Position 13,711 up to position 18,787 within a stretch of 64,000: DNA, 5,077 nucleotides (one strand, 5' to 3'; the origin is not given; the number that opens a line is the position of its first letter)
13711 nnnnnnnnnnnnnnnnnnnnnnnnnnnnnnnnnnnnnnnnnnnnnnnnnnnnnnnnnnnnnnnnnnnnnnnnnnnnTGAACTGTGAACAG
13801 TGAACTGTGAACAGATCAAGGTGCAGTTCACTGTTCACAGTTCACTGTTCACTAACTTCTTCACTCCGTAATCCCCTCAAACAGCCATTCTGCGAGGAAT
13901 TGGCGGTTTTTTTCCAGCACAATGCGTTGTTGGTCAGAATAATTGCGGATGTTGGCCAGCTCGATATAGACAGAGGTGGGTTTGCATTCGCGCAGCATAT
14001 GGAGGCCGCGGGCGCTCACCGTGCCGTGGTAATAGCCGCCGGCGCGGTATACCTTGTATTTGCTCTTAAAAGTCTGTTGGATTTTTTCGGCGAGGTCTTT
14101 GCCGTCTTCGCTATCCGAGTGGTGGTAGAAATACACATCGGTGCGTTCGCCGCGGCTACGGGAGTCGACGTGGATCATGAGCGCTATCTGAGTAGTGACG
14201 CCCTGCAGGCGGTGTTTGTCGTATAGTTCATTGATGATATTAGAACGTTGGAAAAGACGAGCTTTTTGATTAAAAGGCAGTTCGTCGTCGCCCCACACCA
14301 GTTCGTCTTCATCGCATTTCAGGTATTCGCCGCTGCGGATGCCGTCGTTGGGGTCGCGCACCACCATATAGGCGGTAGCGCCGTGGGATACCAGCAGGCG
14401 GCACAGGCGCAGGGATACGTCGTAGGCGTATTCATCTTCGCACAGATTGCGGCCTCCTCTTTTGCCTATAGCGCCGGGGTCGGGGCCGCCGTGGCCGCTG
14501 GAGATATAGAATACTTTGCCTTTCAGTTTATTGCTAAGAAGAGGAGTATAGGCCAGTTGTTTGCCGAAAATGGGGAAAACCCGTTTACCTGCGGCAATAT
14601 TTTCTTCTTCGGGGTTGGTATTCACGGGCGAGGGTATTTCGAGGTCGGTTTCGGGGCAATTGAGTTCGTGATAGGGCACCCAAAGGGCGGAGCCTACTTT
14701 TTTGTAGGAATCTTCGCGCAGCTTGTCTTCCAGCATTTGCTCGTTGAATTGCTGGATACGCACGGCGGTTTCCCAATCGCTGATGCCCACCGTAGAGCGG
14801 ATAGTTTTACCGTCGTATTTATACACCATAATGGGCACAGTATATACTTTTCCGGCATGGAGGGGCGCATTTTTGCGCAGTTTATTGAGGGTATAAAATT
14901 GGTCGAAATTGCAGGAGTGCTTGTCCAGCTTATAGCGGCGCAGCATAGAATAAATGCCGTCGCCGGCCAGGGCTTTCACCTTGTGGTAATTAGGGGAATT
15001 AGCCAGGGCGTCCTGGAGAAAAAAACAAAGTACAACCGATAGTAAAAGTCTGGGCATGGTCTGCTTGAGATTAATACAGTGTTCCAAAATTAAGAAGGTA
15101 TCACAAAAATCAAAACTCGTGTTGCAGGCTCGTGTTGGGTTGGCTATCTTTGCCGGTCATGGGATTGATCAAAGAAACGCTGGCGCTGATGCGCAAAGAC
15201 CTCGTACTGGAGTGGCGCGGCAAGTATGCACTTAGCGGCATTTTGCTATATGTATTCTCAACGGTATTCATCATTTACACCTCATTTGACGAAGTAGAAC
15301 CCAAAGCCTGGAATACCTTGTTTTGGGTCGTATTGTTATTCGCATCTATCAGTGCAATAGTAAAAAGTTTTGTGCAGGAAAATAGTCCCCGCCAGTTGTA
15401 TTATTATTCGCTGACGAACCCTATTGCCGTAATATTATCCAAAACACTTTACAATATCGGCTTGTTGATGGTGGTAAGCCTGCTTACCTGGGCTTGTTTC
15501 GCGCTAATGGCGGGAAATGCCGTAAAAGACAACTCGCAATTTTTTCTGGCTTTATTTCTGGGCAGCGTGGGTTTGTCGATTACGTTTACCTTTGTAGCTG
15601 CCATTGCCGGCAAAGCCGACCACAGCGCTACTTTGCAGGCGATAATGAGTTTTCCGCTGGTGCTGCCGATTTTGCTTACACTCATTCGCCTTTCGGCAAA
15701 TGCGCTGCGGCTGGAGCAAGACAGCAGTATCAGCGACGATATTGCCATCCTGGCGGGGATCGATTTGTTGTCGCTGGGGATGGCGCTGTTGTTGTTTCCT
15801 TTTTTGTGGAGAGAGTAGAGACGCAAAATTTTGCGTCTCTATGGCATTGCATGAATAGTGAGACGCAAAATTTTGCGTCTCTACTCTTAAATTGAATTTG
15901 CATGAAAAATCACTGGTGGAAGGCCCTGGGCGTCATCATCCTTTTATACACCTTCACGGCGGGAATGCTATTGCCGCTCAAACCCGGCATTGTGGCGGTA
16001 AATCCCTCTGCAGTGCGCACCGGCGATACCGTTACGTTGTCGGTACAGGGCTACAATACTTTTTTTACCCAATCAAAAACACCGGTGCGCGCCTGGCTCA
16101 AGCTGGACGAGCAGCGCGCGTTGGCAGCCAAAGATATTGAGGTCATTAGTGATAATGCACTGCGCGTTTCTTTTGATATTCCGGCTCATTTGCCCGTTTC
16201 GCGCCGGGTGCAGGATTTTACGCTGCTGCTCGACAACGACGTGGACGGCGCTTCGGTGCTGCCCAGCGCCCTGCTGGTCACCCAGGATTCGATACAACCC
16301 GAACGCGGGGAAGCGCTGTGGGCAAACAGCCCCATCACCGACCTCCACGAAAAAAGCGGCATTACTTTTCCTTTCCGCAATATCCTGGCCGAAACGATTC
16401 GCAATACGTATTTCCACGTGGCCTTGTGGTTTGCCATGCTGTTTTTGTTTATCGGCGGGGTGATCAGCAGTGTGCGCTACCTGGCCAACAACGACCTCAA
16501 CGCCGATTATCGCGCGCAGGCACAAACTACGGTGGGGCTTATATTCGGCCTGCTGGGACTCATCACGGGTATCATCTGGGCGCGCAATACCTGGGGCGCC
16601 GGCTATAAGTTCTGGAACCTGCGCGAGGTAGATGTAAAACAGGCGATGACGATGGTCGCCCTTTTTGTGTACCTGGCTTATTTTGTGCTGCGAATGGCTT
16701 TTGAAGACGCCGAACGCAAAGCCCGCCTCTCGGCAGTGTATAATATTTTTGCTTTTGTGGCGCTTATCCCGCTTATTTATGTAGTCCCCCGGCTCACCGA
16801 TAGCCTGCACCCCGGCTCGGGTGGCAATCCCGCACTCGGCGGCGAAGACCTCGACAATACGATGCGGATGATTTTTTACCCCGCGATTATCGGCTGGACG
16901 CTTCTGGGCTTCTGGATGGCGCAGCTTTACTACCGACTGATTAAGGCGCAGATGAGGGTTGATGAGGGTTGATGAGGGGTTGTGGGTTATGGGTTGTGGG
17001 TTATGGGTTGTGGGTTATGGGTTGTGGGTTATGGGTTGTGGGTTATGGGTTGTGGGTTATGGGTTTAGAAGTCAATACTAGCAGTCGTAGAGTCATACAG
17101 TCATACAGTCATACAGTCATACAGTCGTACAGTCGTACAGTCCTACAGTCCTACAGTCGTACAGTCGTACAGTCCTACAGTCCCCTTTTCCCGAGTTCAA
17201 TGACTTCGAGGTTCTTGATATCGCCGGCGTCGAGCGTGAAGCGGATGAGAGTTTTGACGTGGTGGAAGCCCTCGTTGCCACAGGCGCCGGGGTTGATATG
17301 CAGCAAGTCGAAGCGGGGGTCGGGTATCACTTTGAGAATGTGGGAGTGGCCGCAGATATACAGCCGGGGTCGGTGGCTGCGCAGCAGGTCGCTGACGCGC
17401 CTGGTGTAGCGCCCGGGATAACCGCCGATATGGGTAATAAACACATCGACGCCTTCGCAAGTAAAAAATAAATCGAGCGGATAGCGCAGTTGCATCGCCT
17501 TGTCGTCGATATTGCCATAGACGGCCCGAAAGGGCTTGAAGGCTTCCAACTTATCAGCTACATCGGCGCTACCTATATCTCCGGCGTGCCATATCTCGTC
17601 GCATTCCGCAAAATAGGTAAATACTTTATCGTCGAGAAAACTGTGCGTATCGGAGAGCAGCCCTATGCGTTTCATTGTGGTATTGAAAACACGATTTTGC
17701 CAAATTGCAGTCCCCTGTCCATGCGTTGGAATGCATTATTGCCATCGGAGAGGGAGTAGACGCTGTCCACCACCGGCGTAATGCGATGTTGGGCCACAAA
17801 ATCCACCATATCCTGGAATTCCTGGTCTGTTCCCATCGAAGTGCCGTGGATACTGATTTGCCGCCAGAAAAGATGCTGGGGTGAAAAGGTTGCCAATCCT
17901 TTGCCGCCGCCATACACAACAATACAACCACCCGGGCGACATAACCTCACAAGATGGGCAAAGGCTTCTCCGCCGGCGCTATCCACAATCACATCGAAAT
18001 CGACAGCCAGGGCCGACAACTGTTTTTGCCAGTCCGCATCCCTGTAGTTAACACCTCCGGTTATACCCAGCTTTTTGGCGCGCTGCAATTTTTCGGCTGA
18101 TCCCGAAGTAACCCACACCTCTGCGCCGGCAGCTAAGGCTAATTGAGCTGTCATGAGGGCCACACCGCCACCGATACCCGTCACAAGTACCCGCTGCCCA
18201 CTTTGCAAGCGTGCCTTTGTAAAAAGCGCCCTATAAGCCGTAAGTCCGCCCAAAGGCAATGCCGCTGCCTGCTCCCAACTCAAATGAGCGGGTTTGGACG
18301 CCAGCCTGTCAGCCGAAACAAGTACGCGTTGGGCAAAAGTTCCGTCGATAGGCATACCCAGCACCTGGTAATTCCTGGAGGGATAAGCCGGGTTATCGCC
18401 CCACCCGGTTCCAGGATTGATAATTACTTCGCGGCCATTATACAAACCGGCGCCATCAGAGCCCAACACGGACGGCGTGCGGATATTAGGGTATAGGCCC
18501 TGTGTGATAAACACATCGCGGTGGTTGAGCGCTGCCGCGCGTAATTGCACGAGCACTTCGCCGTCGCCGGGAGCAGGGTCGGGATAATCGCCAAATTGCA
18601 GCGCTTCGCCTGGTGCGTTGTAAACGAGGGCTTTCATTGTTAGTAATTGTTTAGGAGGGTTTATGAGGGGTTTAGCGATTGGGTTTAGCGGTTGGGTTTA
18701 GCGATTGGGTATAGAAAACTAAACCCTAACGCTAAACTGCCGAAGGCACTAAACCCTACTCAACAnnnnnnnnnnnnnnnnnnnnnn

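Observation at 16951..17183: Two unrelated tandem arrays back to back between convergent genes, one with ordered variant blocks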

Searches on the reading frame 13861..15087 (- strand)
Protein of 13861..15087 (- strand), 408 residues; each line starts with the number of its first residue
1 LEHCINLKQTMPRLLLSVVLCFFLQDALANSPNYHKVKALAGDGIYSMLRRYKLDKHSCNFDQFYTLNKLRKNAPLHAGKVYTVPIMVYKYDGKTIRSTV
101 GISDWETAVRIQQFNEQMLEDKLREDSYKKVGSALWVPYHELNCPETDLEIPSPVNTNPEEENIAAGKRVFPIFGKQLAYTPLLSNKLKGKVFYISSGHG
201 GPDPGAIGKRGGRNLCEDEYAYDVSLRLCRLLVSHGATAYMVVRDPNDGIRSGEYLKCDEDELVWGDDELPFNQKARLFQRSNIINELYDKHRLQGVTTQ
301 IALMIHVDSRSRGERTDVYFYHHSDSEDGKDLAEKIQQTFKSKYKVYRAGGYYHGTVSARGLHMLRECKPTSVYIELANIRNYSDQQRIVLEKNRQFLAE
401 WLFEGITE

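Call 4: search_protein_families(library=pfam, proteins=[window:13861-15087:-])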
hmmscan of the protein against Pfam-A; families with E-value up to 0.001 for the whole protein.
window:13861-15087:- (408 aa): 1 family
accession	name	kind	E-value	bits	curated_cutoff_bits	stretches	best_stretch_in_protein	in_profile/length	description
PF01520.23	Amidase_3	-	8.1e-19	68.8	27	1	195-407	3-173/174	N-acetylmuramoyl-L-alanine amidase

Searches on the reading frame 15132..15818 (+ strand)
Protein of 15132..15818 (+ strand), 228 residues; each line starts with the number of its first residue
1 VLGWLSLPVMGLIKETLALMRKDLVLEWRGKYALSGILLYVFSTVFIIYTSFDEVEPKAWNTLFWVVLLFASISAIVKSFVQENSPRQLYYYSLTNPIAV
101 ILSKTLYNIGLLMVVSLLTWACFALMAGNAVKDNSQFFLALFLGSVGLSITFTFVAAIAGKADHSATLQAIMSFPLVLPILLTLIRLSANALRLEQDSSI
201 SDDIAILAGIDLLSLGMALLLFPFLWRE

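Call 4: search_protein_families(library=pfam, proteins=[window:15132-15818:+])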
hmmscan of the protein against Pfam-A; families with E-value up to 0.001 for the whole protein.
window:15132-15818:+ (228 aa): 2 families
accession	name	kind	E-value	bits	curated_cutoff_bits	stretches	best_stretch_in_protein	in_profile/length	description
PF03379.19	CcmB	-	5.5e-09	36.2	24.9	1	17-218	2-205/215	CcmB protein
PF01061.29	ABC2_membrane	-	3e-06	27.4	26.9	1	16-178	3-175/211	ABC-2 type transporter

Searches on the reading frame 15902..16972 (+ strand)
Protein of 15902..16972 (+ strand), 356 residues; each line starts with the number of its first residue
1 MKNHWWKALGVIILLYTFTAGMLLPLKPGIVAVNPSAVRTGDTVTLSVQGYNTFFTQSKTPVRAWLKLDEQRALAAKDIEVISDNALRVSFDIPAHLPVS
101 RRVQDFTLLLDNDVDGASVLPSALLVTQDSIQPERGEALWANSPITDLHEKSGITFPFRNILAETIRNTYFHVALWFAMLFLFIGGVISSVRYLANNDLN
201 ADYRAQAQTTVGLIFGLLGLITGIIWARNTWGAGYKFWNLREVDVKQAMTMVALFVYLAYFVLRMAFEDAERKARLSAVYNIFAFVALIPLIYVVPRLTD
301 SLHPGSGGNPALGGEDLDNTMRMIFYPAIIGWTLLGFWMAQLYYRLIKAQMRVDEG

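Call 4: search_protein_families(library=pfam, proteins=[window:15902-16972:+])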
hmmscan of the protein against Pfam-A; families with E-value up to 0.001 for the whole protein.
window:15902-16972:+ (356 aa): 1 family
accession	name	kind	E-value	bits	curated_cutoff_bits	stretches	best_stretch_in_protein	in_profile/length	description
PF01578.25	Cytochrom_C_asm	-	2.8e-14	53.7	29.9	1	167-298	70-206/212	Cytochrome C assembly protein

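Call 9: find_related_loci(query=window:15902-16972:+, collection=genome_contigs, flank=4000)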
Query window:15902-16972:+ (356 aa) in genome_contigs; peptide patterns used: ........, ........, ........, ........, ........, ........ (x = any residue, [..] = any of these).
72 stretches matched a pattern; 33 encode a relative of the query (tblastn E <= 1e-3); 32 distinct loci.
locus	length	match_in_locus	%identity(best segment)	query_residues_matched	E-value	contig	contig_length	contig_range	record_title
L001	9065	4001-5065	96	1-355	0e+0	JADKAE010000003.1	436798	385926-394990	MAG: Saprospiraceae bacterium isolate Lyne_18-Q3-R50-59_MAXAC.376 tig00006758-10-4360550, whole genome shotgun sequence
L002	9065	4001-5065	88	1-355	0e+0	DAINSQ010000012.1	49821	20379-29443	MAG TPA_asm: Saprospiraceae bacterium isolate CTOTU46442 NODE_114_length_49821_cov_6.259896, whole genome shotgun sequen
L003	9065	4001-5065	96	1-355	0e+0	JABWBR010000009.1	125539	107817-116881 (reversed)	MAG: Saprospiraceae bacterium isolate MAG_35 scaffold_189, whole genome shotgun sequence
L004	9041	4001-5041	63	3-355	1e-156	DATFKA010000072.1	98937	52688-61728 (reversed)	MAG TPA_asm: Saprospiraceae bacterium isolate SMAG_U9158 k141_373778, whole genome shotgun sequence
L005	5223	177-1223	61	1-355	6e-152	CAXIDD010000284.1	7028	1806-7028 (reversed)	MAG TPA_asm: uncultured Saprospirales bacterium isolate ERR7163070_binner13_56 genome assembly, contig: ERZ8868561.8501,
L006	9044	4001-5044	64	1-353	4e-150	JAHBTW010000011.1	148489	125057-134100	MAG: Saprospiraceae bacterium isolate ACE_BAC21 BAC21_11, whole genome shotgun sequence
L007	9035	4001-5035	62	1-352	7e-150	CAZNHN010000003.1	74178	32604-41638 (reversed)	MAG TPA_asm: uncultured Phaeodactylibacter sp. isolate binchicken_co405_48 genome assembly, contig: NODE_447_length_7417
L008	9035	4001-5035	62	1-352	8e-150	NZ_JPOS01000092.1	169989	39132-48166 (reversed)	Phaeodactylibacter xiamenensis strain KD52 Scaffold2_7, whole genome shotgun sequence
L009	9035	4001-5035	62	1-352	4e-149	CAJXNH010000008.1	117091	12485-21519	MAG TPA_asm: uncultured Phaeodactylibacter sp. isolate SRR4030062_bin.2_MetaBAT_v2.12.1_MAG genome assembly, contig: NOD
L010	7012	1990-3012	64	1-346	6e-148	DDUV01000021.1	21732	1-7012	MAG TPA_asm: Saprospiraceae bacterium UBA2329 UBA2329_contig_4748, whole genome shotgun sequence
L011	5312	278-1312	61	1-352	1e-147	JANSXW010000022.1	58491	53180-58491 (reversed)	MAG: bacterium isolate bin.35 k141_25660_length_58491_cov_73.8066, whole genome shotgun sequence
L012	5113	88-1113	63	4-350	2e-146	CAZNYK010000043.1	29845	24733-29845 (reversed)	MAG TPA_asm: uncultured Saprospiraceae bacterium isolate SRP319275_co4_216 genome assembly, contig: NODE_834_length_2984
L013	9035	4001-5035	62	3-353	2e-146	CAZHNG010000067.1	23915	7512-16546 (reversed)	MAG TPA_asm: uncultured Saprospiraceae bacterium isolate SRP141376_co5_359 genome assembly, contig: NODE_5027_length_239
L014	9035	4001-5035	62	1-352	5e-146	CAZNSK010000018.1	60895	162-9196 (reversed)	MAG TPA_asm: uncultured Phaeodactylibacter sp. isolate SRP141376_co5_212 genome assembly, contig: NODE_1051_length_60895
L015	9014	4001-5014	61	4-346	3e-140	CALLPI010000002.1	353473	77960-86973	MAG: uncultured Saprospiraceae bacterium isolate N1_Bin_METABAT__89_1 genome assembly, contig: c_000002402612, whole gen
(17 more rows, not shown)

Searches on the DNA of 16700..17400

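Call 34: search_rna_families(source=window, start=16700, end=17400, threshold=evalue, max_evalue=1)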
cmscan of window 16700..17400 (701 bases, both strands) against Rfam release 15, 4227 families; matches with E-value up to 1: 0.
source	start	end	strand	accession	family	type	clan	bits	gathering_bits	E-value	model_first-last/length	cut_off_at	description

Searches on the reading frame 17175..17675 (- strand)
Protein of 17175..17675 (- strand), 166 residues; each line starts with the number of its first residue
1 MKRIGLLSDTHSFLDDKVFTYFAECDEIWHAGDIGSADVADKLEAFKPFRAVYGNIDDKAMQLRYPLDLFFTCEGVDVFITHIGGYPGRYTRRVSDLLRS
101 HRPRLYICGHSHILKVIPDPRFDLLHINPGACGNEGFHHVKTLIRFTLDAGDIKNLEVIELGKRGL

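Call 4: search_protein_families(library=pfam, proteins=[window:17175-17675:-])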
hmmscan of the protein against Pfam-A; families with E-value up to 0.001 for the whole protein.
window:17175-17675:- (166 aa): 2 families
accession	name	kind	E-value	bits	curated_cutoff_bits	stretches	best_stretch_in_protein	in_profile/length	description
PF12850.12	Metallophos_2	-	4.4e-29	101.9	27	1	3-149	2-152/154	Calcineurin-like phosphoesterase superfamily domain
PF00149.33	Metallophos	-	0.00087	20.2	21.5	0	3-66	2-81/191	Calcineurin-like phosphoesterase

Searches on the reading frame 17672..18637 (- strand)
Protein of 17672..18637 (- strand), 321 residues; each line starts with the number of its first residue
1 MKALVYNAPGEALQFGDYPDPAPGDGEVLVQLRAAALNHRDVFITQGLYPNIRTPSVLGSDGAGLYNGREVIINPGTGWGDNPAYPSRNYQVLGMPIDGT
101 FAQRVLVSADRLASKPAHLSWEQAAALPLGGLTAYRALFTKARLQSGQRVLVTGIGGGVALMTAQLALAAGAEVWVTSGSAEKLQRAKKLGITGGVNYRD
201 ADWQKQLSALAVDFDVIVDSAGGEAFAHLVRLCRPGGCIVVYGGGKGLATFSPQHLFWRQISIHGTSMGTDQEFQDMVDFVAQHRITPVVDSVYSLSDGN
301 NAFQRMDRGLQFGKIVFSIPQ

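Call 4: search_protein_families(library=pfam, proteins=[window:17672-18637:-])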
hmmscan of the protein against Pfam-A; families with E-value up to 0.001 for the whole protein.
window:17672-18637:- (321 aa): 3 families
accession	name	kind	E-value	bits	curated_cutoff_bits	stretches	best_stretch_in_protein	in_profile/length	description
PF00107.32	ADH_zinc_N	-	2.7e-29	102.2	31.8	1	158-282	1-128/129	Zinc-binding dehydrogenase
PF13602.12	ADH_zinc_N_2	-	1.6e-17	65.1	27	1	191-316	2-133/134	Zinc-binding dehydrogenase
PF08240.17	ADH_N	-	5e-10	40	23.5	1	24-116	1-103/104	Alcohol dehydrogenase GroES-like domain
